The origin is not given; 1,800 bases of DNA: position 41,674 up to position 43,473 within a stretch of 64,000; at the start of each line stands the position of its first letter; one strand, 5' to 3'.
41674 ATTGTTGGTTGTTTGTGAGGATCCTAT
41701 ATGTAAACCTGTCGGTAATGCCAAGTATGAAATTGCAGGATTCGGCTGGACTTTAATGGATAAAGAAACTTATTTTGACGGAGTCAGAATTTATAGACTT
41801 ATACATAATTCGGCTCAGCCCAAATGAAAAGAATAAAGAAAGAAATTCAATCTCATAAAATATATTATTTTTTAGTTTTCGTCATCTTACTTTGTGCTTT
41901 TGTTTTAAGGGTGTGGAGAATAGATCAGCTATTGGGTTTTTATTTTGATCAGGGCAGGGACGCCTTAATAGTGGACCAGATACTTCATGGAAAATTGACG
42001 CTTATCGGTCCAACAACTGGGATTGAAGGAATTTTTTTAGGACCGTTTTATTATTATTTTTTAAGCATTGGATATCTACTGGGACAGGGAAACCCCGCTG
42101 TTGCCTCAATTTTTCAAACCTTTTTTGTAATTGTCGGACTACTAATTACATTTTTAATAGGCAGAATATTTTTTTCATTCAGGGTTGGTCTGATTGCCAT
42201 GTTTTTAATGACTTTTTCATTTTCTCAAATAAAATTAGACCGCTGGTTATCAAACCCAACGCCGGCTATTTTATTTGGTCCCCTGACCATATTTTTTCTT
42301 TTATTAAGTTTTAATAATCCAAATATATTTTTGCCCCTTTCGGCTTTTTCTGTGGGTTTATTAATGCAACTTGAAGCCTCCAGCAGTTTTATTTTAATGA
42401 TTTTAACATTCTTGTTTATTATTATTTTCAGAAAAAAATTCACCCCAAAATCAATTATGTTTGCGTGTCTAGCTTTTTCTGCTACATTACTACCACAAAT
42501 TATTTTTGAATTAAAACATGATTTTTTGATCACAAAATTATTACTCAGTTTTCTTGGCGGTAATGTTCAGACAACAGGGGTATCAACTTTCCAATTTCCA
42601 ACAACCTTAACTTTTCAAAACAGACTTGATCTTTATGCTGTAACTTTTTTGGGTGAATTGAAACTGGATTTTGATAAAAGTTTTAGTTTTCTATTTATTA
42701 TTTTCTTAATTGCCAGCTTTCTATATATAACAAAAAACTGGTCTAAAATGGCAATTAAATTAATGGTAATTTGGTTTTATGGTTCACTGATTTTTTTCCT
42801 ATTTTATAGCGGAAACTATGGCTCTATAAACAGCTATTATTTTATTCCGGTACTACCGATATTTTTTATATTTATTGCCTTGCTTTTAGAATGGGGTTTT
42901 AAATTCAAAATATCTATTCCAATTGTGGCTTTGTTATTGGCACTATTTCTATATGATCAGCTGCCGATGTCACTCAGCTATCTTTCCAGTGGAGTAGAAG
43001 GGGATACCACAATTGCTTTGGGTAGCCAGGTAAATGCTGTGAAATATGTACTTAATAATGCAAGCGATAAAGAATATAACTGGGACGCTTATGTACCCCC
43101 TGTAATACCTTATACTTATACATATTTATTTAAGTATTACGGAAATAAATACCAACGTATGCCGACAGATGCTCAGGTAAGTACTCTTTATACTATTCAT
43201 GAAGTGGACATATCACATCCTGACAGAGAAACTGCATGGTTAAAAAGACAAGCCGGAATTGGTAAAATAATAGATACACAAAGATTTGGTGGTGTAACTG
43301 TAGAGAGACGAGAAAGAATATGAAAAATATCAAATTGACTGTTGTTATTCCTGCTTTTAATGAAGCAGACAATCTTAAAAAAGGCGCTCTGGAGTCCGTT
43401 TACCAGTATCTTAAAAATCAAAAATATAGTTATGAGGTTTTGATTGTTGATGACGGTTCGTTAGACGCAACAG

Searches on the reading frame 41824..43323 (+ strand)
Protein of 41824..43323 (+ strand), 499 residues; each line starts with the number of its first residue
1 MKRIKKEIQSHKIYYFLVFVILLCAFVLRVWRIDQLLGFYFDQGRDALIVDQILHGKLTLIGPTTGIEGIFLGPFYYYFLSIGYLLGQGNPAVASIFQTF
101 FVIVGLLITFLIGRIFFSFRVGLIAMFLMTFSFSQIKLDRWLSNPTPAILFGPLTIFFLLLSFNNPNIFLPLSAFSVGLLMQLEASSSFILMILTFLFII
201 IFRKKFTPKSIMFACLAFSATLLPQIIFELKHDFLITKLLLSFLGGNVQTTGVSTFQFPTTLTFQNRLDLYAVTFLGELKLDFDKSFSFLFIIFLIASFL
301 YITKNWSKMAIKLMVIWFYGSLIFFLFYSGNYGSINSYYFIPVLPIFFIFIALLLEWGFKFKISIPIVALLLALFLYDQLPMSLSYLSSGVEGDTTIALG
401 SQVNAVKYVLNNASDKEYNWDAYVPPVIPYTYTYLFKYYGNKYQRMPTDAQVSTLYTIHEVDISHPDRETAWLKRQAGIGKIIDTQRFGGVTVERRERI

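Call 3: search_protein_families(library=pfam, proteins=[window:41824-43323:+], max_evalue=1)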
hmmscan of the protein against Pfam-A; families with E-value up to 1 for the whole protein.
window:41824-43323:+ (499 aa): 1 family
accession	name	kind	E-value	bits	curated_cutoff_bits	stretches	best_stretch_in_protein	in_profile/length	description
PF13231.12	PMT_2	-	0.00023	21.9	26.1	1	74-225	4-157/160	Dolichyl-phosphate-mannose-protein mannosyltransferase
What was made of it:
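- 41824..43323 (+): 41824-type GT-C glycosyltransferase, 499 aa, the second transferase of the module. The EL1 signature D42..Y78 is encoded at about 41947-42057. PMT_2 21.9 bits, below the cutoff (call 3).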

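Call 4: search_protein_families(library=ncbifam, proteins=[window:41824-43323:+], max_evalue=1)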
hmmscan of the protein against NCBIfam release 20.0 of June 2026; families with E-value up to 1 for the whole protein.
window:41824-43323:+ (499 aa): 0 families

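Call 12: find_homologous_proteins(query=window:41824-43323:+, max_evalue=0.00001)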
Query window:41824-43323:+ (499 aa): 920 proteins with E <= 0.00001 among 8000 candidates; the best 120 are listed.
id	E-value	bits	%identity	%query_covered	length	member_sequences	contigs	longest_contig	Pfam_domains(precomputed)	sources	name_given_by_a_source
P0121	0.0e+0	1090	100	100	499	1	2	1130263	-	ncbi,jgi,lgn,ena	ncbi:MAG: glycosyltransferase family 39 protein [Microgenomates group bacterium]|jgi:hypothetical pr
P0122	2.7e-248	843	74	100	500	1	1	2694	-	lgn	-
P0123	1.2e-237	808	72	100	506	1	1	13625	-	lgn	-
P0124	1.5e-237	808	73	99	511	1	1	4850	-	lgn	-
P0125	1.6e-234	798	70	100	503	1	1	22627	-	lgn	-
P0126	1.0e-222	759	68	99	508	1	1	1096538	-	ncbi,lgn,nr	ncbi:MAG: hypothetical protein PHQ59_02520 [Candidatus Daviesbacteria bacterium]|nr:hypothetical pro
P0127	5.1e-203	694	63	99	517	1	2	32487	-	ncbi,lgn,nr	ncbi:MAG: hypothetical protein M1142_06785 [Patescibacteria group bacterium]|nr:hypothetical protein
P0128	2.2e-196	672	61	100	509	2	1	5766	-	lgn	-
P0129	3.8e-181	622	56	100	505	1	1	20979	-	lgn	-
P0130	1.9e-158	547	52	99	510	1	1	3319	-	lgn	-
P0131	2.4e-154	533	48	100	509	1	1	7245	-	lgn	-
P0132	5.2e-151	522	50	99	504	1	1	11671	-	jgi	jgi:hypothetical protein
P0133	1.0e-149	518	50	99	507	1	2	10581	-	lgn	-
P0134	2.7e-149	517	51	100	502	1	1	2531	-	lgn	-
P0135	5.1e-148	512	49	100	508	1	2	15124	-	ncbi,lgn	-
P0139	9.8e-105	370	42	100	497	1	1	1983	PF13231.13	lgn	-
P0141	5.8e-104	367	42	100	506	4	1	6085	PF13231.13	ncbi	ncbi:MAG: glycosyltransferase family 39 protein [Patescibacteria group bacterium]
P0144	2.3e-98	349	39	96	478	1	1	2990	PF13231.13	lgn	-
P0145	2.6e-98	348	40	99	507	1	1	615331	PF13231.13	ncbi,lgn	-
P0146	7.9e-98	347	40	96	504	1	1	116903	PF13231.13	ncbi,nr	ncbi:glycosyltransferase family 39 protein [Candidatus Daviesbacteria bacterium]|nr:glycosyltransfer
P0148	9.4e-98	347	40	99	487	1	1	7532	PF13231.13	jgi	jgi:4-amino-4-deoxy-L-arabinose transferase-like glycosyltransferase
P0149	7.6e-97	344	38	100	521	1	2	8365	PF13231.13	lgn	-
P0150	3.8e-96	341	39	99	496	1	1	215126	PF13231.13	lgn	-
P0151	4.1e-96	341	39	97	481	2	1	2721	PF13231.13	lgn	-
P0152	4.8e-96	341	38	98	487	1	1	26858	PF13231.13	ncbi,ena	-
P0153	5.5e-96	341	41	97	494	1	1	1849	PF13231.13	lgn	-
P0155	1.2e-95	340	40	94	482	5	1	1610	PF13231.13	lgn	-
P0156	2.4e-95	339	39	98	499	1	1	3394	PF13231.13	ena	-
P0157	4.8e-95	338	38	99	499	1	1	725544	PF13231.13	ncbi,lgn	-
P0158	1.7e-94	336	38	98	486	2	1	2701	PF13231.13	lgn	-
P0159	1.7e-94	336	38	98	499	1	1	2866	PF13231.13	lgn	-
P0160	2.2e-94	336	39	99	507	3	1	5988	PF13231.13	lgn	-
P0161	3.2e-94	335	40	99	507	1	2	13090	PF13231.13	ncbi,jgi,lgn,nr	ncbi:hypothetical protein FJZ41_02215 [Candidatus Shapirobacteria bacterium]|nr:hypothetical protein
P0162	3.6e-94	335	38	100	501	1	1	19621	PF13231.13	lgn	-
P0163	4.7e-94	334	36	100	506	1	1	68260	PF13231.13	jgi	jgi:hypothetical protein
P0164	5.2e-94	334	40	95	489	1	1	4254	PF13231.13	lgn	-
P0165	9.3e-94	333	37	100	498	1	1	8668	PF13231.13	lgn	-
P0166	1.1e-93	333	38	100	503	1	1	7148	PF13231.13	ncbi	-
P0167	2.2e-93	332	38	99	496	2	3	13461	PF13231.13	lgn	-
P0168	3.0e-93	332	38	97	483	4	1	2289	PF13231.13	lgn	-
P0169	3.1e-93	332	39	95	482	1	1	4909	PF13231.13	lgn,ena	-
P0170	1.2e-92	330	38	95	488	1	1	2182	PF13231.13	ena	-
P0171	2.5e-92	329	37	97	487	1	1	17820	PF13231.13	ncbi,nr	ncbi:MAG: glycosyltransferase family 39 protein [bacterium]|nr:glycosyltransferase family 39 protein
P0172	5.4e-92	328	38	100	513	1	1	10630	PF13231.13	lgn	-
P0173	9.8e-92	327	37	100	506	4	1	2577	PF13231.13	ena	-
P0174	1.2e-91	327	36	99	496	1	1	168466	PF13231.13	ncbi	-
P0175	1.4e-91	326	38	99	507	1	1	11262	PF13231.13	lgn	-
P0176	1.7e-91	326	37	95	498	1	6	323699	PF13231.13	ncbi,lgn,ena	-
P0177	2.3e-91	326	37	100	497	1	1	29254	PF13231.13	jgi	jgi:4-amino-4-deoxy-L-arabinose transferase-like glycosyltransferase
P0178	4.2e-91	325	37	97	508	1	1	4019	PF13231.13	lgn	-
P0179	4.7e-91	325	38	95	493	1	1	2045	PF13231.13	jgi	jgi:4-amino-4-deoxy-L-arabinose transferase-like glycosyltransferase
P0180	4.8e-91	325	40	97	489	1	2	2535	PF13231.13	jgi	jgi:4-amino-4-deoxy-L-arabinose transferase-like glycosyltransferase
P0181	5.8e-91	324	38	99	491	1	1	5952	PF13231.13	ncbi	-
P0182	6.0e-91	324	38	99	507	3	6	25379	PF13231.13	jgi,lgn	-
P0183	6.6e-91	324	38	94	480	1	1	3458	PF13231.13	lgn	-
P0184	7.4e-91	324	39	94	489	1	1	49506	PF13231.13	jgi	-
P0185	7.7e-91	324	41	95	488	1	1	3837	PF13231.13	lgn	-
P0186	1.1e-90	323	38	100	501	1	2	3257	PF13231.13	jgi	jgi:4-amino-4-deoxy-L-arabinose transferase-like glycosyltransferase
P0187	1.1e-90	323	39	96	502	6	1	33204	PF13231.13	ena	-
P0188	1.1e-90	323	37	99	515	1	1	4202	PF13231.13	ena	-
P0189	1.6e-90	323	37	100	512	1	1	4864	PF13231.13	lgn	-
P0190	1.9e-90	323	38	97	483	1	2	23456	PF13231.13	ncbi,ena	-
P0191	2.2e-90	322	38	99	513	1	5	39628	PF13231.13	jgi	jgi:4-amino-4-deoxy-L-arabinose transferase-like glycosyltransferase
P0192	2.4e-90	322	38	99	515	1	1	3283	PF13231.13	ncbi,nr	ncbi:glycosyltransferase family 39 protein [Patescibacteria group bacterium]|nr:glycosyltransferase 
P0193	2.4e-90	322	36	96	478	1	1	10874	PF13231.13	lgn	-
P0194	2.6e-90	322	38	97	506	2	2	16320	PF13231.13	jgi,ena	-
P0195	2.8e-90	322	38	99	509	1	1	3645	PF13231.13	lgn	-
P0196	3.6e-90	322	39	94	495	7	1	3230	PF13231.13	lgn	-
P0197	4.3e-90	321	37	100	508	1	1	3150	PF13231.13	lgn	-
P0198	4.7e-90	321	39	97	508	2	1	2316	PF13231.13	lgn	-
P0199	5.6e-90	321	39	95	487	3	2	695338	PF13231.13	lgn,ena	-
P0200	6.7e-90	321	38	97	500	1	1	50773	PF13231.13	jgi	-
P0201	7.0e-90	321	36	99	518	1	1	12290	PF13231.13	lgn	-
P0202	7.3e-90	321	36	99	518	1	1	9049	PF13231.13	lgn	-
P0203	8.1e-90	320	40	97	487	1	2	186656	PF13231.13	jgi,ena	jgi:4-amino-4-deoxy-L-arabinose transferase-like glycosyltransferase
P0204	8.3e-90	320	39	100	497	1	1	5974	PF13231.13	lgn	-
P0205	9.1e-90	320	38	100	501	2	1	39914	PF13231.13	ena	-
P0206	9.3e-90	320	38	97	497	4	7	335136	PF13231.13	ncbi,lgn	-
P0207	9.5e-90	320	37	97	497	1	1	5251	PF13231.13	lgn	-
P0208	9.5e-90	320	40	97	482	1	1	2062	PF02366.25,PF13231.13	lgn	-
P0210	1.4e-89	320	38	99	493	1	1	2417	PF13231.13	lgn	-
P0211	1.6e-89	319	39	99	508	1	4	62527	PF13231.13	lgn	-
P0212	1.8e-89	319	40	96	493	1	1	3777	PF13231.13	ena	-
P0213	2.5e-89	319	39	100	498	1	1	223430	PF13231.13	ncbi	-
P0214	2.7e-89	319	38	100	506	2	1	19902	PF13231.13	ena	-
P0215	3.5e-89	318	37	97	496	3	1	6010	PF13231.13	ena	-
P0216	4.1e-89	318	37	100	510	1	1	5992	PF13231.13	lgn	-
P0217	4.2e-89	318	39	99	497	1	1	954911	PF13231.13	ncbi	-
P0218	4.2e-89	318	39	99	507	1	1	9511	PF02366.25,PF13231.13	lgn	-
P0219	4.3e-89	318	38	97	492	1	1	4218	PF13231.13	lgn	-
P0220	4.7e-89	318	40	97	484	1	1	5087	PF13231.13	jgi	jgi:4-amino-4-deoxy-L-arabinose transferase-like glycosyltransferase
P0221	5.5e-89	318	37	100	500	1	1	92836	PF13231.13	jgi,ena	-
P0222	5.5e-89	318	40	100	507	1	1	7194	PF13231.13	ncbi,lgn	-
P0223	6.0e-89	318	37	97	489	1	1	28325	PF13231.13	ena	-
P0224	6.3e-89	318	38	99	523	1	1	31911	PF13231.13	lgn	-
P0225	6.8e-89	317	40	95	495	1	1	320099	PF02366.25,PF13231.13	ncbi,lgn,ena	-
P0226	7.8e-89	317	38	100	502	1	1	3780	PF13231.13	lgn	-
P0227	8.6e-89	317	39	99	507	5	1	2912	PF13231.13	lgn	-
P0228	9.1e-89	317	37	97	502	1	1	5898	PF13231.13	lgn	-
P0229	9.5e-89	317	38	97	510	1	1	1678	PF13231.13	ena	-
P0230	1.0e-88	317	39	97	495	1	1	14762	PF13231.13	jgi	jgi:4-amino-4-deoxy-L-arabinose transferase-like glycosyltransferase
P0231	1.3e-88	317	36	100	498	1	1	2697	PF13231.13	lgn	-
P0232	1.8e-88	316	37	99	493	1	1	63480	PF13231.13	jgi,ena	-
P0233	2.3e-88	316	39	100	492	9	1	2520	PF13231.13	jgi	-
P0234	2.3e-88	316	38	100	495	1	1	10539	PF13231.13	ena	-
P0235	2.5e-88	316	39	99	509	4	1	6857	PF13231.13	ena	-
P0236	2.6e-88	316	37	100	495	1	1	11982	PF13231.13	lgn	-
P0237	3.4e-88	315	35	100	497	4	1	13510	PF13231.13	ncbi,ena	-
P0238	3.6e-88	315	40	100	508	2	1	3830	PF13231.13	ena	-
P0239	4.1e-88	315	37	100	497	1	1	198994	PF13231.13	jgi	jgi:4-amino-4-deoxy-L-arabinose transferase-like glycosyltransferase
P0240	5.2e-88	315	38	97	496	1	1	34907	PF13231.13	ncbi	-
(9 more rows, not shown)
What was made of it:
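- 41824..43323 (+): Most of its homologues carry PF13231 (call 12).
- On Pfam PMT_2 (PF13231): Most 41824-type homologues do carry PF13231 (call 12).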

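Call 20: search_solved_structures(query=A2, max_evalue=1, show_alignments=3)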
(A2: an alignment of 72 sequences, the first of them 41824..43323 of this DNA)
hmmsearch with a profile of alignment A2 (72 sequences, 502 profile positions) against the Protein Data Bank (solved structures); distinct sequences matched with E-value up to 1: 0.

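Call 30: predict_structure(alignment_id=A2)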
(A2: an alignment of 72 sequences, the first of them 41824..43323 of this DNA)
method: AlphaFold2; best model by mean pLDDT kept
length: 499 residues; sequences in the alignment: 72
mean_pLDDT: 94.5   pTM: 0.93
mean pLDDT of the five models: 94.5, 94.0, 93.7, 92.5, 92.4
residues with pLDDT >= 90: 437; 70-90: 53; 50-70: 9; < 50: 0
segments of 3 or more residues with pLDDT < 50: none
pLDDT, mean of each block of 10 residues (from residue 1): 87 98 98 95 95 95 68 91 98 97 98 98 99 95 92 98 98 97 89 97 98 98 92 89 80 86 95 97 95 98 98 98 94 90 98 96 95 97 93 93 98 95 93 98 95 97 94 96 97 97
secondary structure, 60 per line:
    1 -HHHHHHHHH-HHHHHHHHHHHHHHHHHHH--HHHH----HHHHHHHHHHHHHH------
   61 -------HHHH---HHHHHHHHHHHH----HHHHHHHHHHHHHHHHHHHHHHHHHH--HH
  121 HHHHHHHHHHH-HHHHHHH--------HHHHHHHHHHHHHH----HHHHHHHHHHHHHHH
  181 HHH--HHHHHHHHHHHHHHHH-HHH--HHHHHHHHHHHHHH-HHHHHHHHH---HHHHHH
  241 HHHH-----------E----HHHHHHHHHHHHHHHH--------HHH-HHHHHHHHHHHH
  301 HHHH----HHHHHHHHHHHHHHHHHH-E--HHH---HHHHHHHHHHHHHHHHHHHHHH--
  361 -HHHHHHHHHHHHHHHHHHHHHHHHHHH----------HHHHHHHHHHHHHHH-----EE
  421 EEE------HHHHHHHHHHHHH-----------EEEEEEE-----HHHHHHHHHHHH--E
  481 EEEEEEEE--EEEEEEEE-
elements in order: H2-10 H12-30 H33-36 H41-54 H68-71 H75-86 H91-116 H119-131 H133-139 H148-161 H166-183 H186-201 H208-221 H223-231 H235-244 H261-276 H289-304 H309-326 H337-358 H362-388 H399-413 E419-423 H430-442 E454-460 H466-477 E480-488 E491-498
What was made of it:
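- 41824..43323 (+): AlphaFold2 model pLDDT 94.5 (call 30).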

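Call 33: fold_search(model_id=the predicted structure, library=pdb)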
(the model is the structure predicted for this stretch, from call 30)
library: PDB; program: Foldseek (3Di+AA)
matches with E <= 10: 245; with E <= 0.001: 21
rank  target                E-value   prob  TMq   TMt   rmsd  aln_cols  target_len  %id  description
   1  5ezm                  5.2e-09  1.00  0.54  0.51   9.4       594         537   12  Crystal Structure of ArnT from Cupriavidus metallidurans in the apo state (released 2016-02-17)
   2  5f15                  8.2e-09  1.00  0.58  0.54   7.7       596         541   12  Crystal Structure of ArnT from Cupriavidus metallidurans bound to Undecaprenyl phosphate (released 2016-02-17)
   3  9s6t_A                8.5e-07  1.00  0.59  0.61   7.4       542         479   11  Ternary cryo-EM structure of chicken ALG12 with Dol25-PP-GlcNAc2Man7, Dol25-P-Man, and Fab (released 2026-03-18)
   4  7e9s_A                2.9e-06  1.00  0.51  0.33  10.9       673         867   13  Archaeal oligosaccharyltransferase AglB from Archaeoglobus fulgidus in complex with an inhibitory peptide and a dolich (released 2021-09-08)
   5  9n9j_I                3.3e-06  1.00  0.53  0.40  11.7       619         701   13  Structure of a GRP94 folding intermediate engaged with a CCDC134- and FKBP11-bound secretory translocon (released 2025-11-19)
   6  6ftg_5                7.4e-06  1.00  0.53  0.43  11.7       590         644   14  Subtomogram average of OST-containing ribosome-translocon complexes from canine rough microsomal membranes (released 2018-03-21)
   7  5gmy_A                7.8e-06  1.00  0.47  0.30  12.2       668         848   14  Crystal structure of the Archaeoglobus fulgidus oligosaccharyltransferase (O29867_ARCFU) tethered with an acceptor pep (released 2017-02-01)
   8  8b6l_I                9.3e-06  1.00  0.53  0.40  12.2       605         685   14  Subtomogram average of the human Sec61-TRAP-OSTA-translocon (released 2022-12-07)
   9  8pn9_A                1.0e-05  1.00  0.53  0.42  11.5       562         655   13  Structure of human oligosaccharyltransferase OST-A complex bound to NGI-1 (released 2024-05-08)
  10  3wak                  1.1e-05  1.00  0.49  0.31  11.2       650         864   13  Crystal structure of the Archaeoglobus fulgidus oligosaccharyltransferase (O29867_ARCFU) in the apo form (released 2013-10-30)
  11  6s7o_A                1.2e-05  1.00  0.55  0.44  11.2       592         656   12  Cryo-EM structure of human oligosaccharyltransferase complex OST-A (released 2019-12-18)
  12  7oci_F                1.6e-05  1.00  0.49  0.40  12.5       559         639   13  Cryo-EM structure of yeast Ost6p containing oligosaccharyltransferase complex (released 2022-02-16)
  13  6c26_A                2.0e-05  1.00  0.56  0.45  11.3       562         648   13  The Cryo-EM structure of a eukaryotic oligosaccharyl transferase complex (released 2018-01-31)
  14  8age_A                4.3e-05  1.00  0.46  0.37  13.3       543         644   14  Structure of yeast oligosaccharylransferase complex with acceptor peptide bound (released 2022-12-07)
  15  3waj                  4.5e-05  1.00  0.48  0.32  12.7       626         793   12  Crystal structure of the Archaeoglobus fulgidus oligosaccharyltransferase (O29867_ARCFU) complex with Zn and sulfate (released 2013-10-30)
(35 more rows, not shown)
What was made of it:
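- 41824..43323 (+): Foldseek top hit is ArnT at E 5e-9 (call 33).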

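Call 49: find_encoding_contigs(protein=P0126, flank=8000, max_places=2)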
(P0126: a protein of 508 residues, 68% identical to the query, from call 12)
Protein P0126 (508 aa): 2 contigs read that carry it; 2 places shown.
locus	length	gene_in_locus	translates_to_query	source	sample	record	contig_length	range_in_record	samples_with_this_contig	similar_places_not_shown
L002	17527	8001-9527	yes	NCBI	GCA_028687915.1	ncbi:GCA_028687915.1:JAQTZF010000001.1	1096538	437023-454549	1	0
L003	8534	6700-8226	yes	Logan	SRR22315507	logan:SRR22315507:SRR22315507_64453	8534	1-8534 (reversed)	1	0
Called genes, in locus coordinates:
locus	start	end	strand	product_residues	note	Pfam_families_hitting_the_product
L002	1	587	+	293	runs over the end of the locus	PF01370:Epimerase, PF04321:RmlD_sub_bind, PF16363:GDP_Man_Dehyd (faint)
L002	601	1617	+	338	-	PF01370:Epimerase, PF04321:RmlD_sub_bind, PF16363:GDP_Man_Dehyd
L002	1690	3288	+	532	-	-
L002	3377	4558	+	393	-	PF00535:Glycos_transf_2, PF04138:GtrA_DPMS_TM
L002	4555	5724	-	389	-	-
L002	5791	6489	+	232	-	PF00535:Glycos_transf_2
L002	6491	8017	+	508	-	PF02366:PMT, PF13231:PMT_2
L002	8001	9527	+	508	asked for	-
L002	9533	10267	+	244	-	PF00535:Glycos_transf_2, PF10111:Glyco_tranf_2_2 (weak), PF13641:Glyco_tranf_2_3 (faint)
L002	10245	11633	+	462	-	PF13231:PMT_2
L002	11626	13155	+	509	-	PF02366:PMT (weak), PF13231:PMT_2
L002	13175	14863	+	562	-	PF11992:TgpA_N (weak)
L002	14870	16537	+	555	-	PF10131:PTPS_related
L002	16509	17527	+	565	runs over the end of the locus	-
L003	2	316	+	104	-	?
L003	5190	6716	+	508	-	PF02366:PMT, PF13231:PMT_2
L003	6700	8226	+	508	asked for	-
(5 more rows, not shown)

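Call 50: find_encoding_contigs(protein=P0217, flank=8000, max_places=2)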
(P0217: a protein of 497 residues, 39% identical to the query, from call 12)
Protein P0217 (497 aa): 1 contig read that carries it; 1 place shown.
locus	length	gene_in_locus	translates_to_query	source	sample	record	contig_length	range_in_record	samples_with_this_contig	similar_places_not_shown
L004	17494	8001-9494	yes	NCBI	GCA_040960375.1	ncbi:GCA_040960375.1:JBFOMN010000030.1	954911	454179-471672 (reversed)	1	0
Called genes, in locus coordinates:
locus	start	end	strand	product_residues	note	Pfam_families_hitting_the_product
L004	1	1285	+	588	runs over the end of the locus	PF00535:Glycos_transf_2 (weak), PF13632:Glyco_trans_2_3 (faint), PF00535:Glycos_transf_2, PF13641:Glyco_tranf_2_3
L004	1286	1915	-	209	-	PF01746:tRNA_m1G_MT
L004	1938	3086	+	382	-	PF00535:Glycos_transf_2, PF04138:GtrA_DPMS_TM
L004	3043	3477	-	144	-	PF12172:zf-ChsH2, PF01796:OB_ChsH2_C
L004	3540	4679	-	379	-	-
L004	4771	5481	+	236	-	PF00535:Glycos_transf_2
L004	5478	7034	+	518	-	PF13231:PMT_2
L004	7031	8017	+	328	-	PF01368:DHH, PF02272:DHHA1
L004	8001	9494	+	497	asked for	PF13231:PMT_2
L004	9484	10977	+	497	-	PF13231:PMT_2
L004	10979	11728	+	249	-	PF00535:Glycos_transf_2, PF10111:Glyco_tranf_2_2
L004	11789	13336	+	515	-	PF02366:PMT (weak), PF13231:PMT_2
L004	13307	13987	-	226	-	PF00535:Glycos_transf_2, PF10111:Glyco_tranf_2_2, PF13641:Glyco_tranf_2_3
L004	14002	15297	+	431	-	PF13231:PMT_2 (weak)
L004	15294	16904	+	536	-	PF13231:PMT_2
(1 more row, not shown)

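Call 53: find_related_loci(query=A2, collection=genome_contigs, flank=4000)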
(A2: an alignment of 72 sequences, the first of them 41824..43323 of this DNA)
Query A2 (499 aa) in genome_contigs; peptide patterns used: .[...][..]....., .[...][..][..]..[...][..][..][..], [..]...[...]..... (x = any residue, [..] = any of these).
352 stretches matched a pattern; 264 encode a relative of the query (tblastn E <= 1e-3); the best 80 are kept; 80 distinct loci.
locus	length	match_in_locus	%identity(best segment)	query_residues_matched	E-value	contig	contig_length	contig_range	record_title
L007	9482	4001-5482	68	6-499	0e+0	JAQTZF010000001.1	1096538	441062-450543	MAG: Candidatus Daviesbacteria bacterium isolate STC_54 NODE_2_length_1096538_cov_10.617223_Sandtown_C, whole genome sho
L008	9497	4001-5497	49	2-499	7e-145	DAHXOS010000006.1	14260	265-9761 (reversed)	MAG TPA_asm: bacterium isolate clean1861 k141_101877, whole genome shotgun sequence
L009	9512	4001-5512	40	4-498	7e-101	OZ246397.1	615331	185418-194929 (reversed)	MAG: uncultured Gammaproteobacteria bacterium isolate SRP068000_co4_68 genome assembly, chromosome: 1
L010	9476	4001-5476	38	3-498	8e-98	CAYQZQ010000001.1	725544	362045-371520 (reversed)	MAG TPA_asm: uncultured Pseudomonadales bacterium isolate binchicken_co17_216 genome assembly, contig: NODE_2_length_725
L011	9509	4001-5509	38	2-499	5e-96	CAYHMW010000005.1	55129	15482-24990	MAG TPA_asm: uncultured Gammaproteobacteria bacterium isolate ERP119705_co13_486 genome assembly, contig: NODE_660_lengt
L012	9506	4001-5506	38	2-499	5e-96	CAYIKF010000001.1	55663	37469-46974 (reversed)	MAG TPA_asm: uncultured Gammaproteobacteria bacterium isolate ERP119705_co21_379 genome assembly, contig: NODE_503_lengt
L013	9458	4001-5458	37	15-499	1e-95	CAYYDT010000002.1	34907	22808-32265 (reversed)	MAG TPA_asm: uncultured Gammaproteobacteria bacterium isolate SRP319275_co2_31 genome assembly, contig: NODE_701_length_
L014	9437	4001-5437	38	17-499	8e-95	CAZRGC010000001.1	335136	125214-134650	MAG TPA_asm: uncultured Gammaproteobacteria bacterium isolate SRP173033_co1_108 genome assembly, contig: NODE_18_length_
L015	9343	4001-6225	38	3-499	4e-94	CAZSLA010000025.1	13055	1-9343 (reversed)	MAG TPA_asm: uncultured Gammaproteobacteria bacterium isolate binchicken_co60_48 genome assembly, contig: NODE_6911_leng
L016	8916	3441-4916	37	5-499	3e-93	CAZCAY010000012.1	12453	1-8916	MAG TPA_asm: uncultured Gammaproteobacteria bacterium isolate binchicken_co30_159 genome assembly, contig: NODE_3337_len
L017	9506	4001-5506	38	1-499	2e-93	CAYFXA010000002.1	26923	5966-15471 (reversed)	MAG TPA_asm: uncultured Gammaproteobacteria bacterium isolate ERP108616_co1_405 genome assembly, contig: k119_2130745, w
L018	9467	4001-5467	38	4-499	5e-92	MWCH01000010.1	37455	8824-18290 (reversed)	MAG: Microgenomates group bacterium ADurb.Bin219 BWY24_contig000010, whole genome shotgun sequence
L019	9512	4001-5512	38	1-499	3e-91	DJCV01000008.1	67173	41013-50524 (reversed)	MAG TPA_asm: Candidatus Woesebacteria bacterium UBA5941 UBA5941_contig_4, whole genome shotgun sequence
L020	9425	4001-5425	37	25-499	2e-90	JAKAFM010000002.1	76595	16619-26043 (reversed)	MAG: bacterium isolate WY1.bin95 NODE_529_length_76595_cov_1.976775, whole genome shotgun sequence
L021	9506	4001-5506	38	1-499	1e-90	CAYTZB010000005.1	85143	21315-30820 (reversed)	MAG TPA_asm: uncultured Gammaproteobacteria bacterium isolate binchicken_co134_900 genome assembly, contig: NODE_664_len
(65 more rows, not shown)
